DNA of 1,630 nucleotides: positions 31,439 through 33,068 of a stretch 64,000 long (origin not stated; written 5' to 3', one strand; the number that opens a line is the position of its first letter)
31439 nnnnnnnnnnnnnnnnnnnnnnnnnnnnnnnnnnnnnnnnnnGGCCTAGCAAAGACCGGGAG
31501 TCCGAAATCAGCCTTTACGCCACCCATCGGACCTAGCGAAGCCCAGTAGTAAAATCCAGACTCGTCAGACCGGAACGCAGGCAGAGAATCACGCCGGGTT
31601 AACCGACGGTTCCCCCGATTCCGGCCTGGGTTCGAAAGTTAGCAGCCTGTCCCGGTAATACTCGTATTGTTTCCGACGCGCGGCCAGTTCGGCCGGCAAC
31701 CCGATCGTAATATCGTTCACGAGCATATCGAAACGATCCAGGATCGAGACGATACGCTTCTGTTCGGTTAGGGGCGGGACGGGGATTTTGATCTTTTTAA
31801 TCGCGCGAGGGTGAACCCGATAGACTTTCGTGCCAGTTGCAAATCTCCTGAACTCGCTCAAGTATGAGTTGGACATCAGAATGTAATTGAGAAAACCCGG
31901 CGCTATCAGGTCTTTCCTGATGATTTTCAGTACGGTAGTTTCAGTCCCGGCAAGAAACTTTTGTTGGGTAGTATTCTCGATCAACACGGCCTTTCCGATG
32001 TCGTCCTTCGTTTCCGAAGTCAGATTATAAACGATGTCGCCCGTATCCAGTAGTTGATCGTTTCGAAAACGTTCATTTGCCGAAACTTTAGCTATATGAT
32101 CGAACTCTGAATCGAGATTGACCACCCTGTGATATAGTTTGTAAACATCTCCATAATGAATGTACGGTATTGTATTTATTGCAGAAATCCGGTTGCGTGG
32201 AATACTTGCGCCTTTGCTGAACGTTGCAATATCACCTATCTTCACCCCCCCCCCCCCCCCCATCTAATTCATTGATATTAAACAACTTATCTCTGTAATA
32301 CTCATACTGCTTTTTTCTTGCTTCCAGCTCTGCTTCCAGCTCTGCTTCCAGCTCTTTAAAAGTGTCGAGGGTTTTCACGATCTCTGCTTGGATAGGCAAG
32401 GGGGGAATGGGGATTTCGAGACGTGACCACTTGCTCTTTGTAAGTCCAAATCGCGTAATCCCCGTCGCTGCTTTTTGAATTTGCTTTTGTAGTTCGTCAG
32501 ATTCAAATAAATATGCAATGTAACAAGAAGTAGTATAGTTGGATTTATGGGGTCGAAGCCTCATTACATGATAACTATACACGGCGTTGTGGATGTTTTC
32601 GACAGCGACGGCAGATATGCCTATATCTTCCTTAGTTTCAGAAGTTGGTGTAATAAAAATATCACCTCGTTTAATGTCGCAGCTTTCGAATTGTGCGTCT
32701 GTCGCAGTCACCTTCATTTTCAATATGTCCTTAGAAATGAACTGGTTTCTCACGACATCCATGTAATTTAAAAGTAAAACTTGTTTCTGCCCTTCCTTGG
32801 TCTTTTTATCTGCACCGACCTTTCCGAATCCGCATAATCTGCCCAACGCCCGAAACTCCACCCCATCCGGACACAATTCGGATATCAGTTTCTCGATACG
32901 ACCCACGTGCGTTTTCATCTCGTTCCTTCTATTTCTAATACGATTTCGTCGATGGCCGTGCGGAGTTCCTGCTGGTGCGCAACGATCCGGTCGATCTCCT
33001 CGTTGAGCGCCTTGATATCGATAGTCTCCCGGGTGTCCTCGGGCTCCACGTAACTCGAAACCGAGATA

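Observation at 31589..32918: Type I R-M specificity gene split by a 17-nt poly-G tract: candidate phase-variable hsdS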

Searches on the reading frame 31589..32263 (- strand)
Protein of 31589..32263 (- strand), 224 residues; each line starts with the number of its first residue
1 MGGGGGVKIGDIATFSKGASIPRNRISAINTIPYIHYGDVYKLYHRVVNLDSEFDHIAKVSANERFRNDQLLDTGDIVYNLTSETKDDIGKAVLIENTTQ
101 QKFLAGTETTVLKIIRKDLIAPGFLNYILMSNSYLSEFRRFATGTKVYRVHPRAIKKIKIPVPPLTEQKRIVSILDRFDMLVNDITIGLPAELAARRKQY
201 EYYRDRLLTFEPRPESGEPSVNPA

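Call 4: search_protein_families(library=pfam, proteins=[window:31589-32263:-])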
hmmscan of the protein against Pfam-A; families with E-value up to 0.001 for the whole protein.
window:31589-32263:- (224 aa): 1 family
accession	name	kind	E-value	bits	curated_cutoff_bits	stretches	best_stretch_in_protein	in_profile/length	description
PF01420.25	Methylase_S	-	7.8e-18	65.7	22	1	7-193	7-166/168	Type I restriction modification DNA specificity domain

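Call 8: find_encoding_contigs(protein=window:31589-32263:-, flank=6000, max_places=10)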
Protein window:31589-32263:- (224 aa): no gene with exactly this product is on record in the collection.

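Call 11: find_encoding_contigs(protein=window:31589-32245:-, flank=6000, max_places=10)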
Protein window:31589-32245:- (218 aa): no gene with exactly this product is on record in the collection.

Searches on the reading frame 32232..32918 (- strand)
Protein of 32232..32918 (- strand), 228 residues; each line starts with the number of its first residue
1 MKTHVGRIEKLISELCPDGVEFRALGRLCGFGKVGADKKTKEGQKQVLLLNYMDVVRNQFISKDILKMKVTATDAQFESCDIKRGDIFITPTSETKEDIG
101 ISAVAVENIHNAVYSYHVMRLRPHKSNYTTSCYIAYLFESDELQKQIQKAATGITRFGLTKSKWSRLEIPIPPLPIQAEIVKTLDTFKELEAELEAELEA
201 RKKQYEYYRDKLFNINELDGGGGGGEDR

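Call 4: search_protein_families(library=pfam, proteins=[window:32232-32918:-])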
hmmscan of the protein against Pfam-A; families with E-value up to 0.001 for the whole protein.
window:32232-32918:- (228 aa): 1 family
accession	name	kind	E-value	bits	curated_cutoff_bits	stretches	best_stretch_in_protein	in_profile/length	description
PF01420.25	Methylase_S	-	3.8e-13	50.4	22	1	54-199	33-167/168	Type I restriction modification DNA specificity domain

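Call 7: find_encoding_contigs(protein=window:32232-32918:-, flank=6000, max_places=10)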
Protein window:32232-32918:- (228 aa): no gene with exactly this product is on record in the collection.
